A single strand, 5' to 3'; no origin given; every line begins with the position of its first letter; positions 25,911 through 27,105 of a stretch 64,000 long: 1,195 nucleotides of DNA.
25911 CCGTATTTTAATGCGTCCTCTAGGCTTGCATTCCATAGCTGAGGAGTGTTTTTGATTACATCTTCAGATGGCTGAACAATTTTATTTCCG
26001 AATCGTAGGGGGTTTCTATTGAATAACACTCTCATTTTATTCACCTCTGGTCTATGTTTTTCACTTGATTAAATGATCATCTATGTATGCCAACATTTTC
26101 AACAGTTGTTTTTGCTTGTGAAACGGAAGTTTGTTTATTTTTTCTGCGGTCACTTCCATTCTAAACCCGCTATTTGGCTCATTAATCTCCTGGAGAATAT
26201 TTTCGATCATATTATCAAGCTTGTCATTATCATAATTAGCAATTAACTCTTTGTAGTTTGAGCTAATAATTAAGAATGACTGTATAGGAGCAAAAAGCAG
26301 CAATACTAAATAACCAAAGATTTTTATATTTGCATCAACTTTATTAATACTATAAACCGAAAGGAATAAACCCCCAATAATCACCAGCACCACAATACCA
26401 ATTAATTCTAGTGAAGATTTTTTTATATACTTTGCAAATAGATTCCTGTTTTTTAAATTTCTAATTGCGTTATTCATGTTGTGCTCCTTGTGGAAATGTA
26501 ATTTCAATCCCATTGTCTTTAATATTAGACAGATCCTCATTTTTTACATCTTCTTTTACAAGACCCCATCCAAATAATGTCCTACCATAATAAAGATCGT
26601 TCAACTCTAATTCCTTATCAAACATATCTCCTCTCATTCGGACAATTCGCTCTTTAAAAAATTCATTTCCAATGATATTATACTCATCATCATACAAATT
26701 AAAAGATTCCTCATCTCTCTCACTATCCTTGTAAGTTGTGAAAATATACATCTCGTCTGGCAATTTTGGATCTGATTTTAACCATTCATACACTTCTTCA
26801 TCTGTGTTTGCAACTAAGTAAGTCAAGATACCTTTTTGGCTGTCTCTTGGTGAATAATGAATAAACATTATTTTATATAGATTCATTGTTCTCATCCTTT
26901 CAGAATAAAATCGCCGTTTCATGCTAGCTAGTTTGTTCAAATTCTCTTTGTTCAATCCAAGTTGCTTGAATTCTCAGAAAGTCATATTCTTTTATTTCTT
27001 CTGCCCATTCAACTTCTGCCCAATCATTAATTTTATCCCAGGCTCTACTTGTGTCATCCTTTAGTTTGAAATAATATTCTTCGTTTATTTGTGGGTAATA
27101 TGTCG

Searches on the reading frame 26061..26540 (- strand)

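Call 3: search_protein_families(library=pfam, proteins=[window:26061-26540:-], max_evalue=0.1)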
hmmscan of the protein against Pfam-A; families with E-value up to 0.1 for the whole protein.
window:26061-26540:- (159 aa): 1 family
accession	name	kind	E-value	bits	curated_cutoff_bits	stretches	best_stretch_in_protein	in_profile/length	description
PF12229.13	PG_binding_4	-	0.056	14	22.1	0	95-124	45-73/117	Putative peptidoglycan binding domain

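Call 4: search_protein_families(library=phrogs, proteins=[window:26061-26540:-], max_evalue=0.01)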
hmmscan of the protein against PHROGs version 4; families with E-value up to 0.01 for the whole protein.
window:26061-26540:- (159 aa): 0 families

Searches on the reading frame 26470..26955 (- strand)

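Call 3: search_protein_families(library=pfam, proteins=[window:26470-26955:-], max_evalue=0.1)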
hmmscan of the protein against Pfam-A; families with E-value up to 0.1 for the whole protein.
window:26470-26955:- (161 aa): 0 families

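Call 4: search_protein_families(library=phrogs, proteins=[window:26470-26955:-], max_evalue=0.01)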
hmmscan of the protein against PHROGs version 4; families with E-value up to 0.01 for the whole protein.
window:26470-26955:- (161 aa): 1 family
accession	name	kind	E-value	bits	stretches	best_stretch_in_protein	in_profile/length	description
phrog_25048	-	unknown function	2.7e-42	145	1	24-153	1-129/131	-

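Call 6: search_protein_families(library=ncbifam, proteins=[window:26470-26955:-], max_evalue=0.1)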
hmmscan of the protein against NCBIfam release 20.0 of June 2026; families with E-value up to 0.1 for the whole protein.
window:26470-26955:- (161 aa): 0 families

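Call 7: search_protein_families(library=padloc, proteins=[window:26470-26955:-], max_evalue=0.1)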
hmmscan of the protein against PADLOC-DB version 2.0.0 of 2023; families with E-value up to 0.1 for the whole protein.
window:26470-26955:- (161 aa): 0 families
